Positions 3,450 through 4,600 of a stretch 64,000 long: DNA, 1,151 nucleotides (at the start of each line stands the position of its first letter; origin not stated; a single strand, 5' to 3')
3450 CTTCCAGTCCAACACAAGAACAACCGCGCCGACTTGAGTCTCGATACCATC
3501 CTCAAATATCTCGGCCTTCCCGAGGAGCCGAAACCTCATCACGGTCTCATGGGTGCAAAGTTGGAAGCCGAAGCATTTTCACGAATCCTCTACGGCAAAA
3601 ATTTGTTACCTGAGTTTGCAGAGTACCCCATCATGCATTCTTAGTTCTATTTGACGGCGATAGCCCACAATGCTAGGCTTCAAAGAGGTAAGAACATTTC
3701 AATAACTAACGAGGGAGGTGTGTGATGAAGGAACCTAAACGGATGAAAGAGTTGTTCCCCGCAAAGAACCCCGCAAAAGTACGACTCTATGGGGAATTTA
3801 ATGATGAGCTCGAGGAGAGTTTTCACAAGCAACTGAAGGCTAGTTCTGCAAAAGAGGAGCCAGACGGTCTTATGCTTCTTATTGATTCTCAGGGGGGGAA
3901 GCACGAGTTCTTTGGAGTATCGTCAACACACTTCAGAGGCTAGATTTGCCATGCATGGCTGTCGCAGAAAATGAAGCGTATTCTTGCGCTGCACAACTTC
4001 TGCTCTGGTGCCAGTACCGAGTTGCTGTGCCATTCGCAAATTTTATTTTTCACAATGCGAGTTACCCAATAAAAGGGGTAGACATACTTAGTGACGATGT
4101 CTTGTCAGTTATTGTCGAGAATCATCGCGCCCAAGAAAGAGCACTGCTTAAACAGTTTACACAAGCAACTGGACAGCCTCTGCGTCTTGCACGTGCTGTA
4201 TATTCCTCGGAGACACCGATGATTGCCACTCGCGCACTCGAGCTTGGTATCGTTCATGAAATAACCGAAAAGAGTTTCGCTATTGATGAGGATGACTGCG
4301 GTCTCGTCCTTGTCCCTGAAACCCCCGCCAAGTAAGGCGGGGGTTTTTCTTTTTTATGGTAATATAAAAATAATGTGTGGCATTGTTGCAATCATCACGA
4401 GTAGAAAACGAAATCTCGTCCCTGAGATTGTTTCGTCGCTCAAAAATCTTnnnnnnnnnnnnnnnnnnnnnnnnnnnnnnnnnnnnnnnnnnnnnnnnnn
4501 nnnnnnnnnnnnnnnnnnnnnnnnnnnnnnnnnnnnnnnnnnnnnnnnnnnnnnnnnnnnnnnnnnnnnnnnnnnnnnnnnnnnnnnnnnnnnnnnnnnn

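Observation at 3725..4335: ClpP-like protease gene split by a -1 frameshift in a G7 homopolymer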

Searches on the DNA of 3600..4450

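Call 68: search_rna_families(source=window, start=3600, end=4450, threshold=evalue, max_evalue=1)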
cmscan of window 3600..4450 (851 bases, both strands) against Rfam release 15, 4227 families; matches with E-value up to 1: 6.
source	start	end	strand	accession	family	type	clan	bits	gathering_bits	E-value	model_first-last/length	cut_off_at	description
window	4271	4355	+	RF01772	rnk_pseudo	Cis-reg; leader;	-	30.3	55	0.0054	1-108/108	no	Pseudomonas rnk leader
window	4310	4355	-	RF02416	TCV_H4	Cis-reg;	-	24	50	0.095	1-51/51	no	Turnip crinkle virus 3'UTR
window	4319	4346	-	RF01772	rnk_pseudo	Cis-reg; leader;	-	21.8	55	0.38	74-99/108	no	Pseudomonas rnk leader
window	4287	4359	+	RF00519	suhB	Gene; sRNA;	CL00108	20.3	41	0.14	1-77/77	no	Makes More Granules Regulator RNA (mmgR)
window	4300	4351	+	RF02278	Betaproteobacteria_toxic_sRNA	Gene; sRNA;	-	18.7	50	0.44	1-64/64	no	Betaproteobacteria toxic small RNA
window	4282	4366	+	RF02621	BSnc120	Gene; sRNA;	-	17.5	114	0.76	1-88/88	no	Brucella sRNA 120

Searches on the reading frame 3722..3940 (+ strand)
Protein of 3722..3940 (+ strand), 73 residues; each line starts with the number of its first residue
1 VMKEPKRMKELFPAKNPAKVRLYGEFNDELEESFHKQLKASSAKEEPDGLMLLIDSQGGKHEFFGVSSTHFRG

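Call 4: search_protein_families(library=pfam, proteins=[window:3722-3940:+], max_evalue=1)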
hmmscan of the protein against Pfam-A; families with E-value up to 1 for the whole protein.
seq(73 aa): 1 family
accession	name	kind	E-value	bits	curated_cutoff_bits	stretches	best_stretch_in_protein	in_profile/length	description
PF00574.28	CLP_protease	-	0.016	15.5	20.2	1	18-60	17-59/182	Clp protease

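Call 20: list_cluster_members(proteins=[P0001, window:3725-3940:+, window:3955-4332:+, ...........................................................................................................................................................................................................])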
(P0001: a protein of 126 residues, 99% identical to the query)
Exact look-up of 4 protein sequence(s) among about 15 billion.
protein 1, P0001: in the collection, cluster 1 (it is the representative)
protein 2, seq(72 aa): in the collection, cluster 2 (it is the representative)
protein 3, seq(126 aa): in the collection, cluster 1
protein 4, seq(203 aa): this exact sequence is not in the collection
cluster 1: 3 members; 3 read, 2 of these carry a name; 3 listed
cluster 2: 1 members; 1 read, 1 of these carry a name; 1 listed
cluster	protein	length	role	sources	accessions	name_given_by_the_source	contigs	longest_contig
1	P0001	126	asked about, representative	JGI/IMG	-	-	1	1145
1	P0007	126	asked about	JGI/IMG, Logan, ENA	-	ATP-dependent protease ClpP protease subunit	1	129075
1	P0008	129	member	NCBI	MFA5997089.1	MAG: hypothetical protein WC791_01215 [Candidatus Paceibacterota bacterium]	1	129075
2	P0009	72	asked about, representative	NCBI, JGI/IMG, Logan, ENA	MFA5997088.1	MAG: hypothetical protein WC791_01210 [Candidatus Paceibacterota bacterium] | ATP-dependent protease ClpP protease subunit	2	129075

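Call 21: find_encoding_contigs(protein=window:3725-3940:+, flank=3000, max_places=10)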
Protein seq(72 aa) (72 aa): 3 contigs read that carry it; 3 places shown.
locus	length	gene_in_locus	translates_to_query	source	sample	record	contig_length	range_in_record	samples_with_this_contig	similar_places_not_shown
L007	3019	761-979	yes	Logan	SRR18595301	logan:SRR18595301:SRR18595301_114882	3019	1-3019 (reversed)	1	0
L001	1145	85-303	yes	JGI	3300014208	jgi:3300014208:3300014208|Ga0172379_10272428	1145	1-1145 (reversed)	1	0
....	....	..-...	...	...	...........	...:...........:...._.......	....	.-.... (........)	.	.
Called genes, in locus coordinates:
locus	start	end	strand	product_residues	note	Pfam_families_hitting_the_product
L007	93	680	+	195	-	PF00929:RNase_T (weak), PF16473:Rv2179c-like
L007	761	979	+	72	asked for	-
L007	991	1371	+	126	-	-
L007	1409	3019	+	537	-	?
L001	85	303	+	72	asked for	-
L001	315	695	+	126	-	-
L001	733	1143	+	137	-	?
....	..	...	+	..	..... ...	-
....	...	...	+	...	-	-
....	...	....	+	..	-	?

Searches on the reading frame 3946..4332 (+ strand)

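Call 4: search_protein_families(library=pfam, proteins=[window:3946-4332:+], max_evalue=1)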
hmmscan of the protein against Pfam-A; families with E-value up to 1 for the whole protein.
seq(129 aa): 1 family
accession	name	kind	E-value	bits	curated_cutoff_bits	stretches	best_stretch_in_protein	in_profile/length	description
PF00574.28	CLP_protease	-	0.0011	19.3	20.2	1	11-109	85-181/182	Clp protease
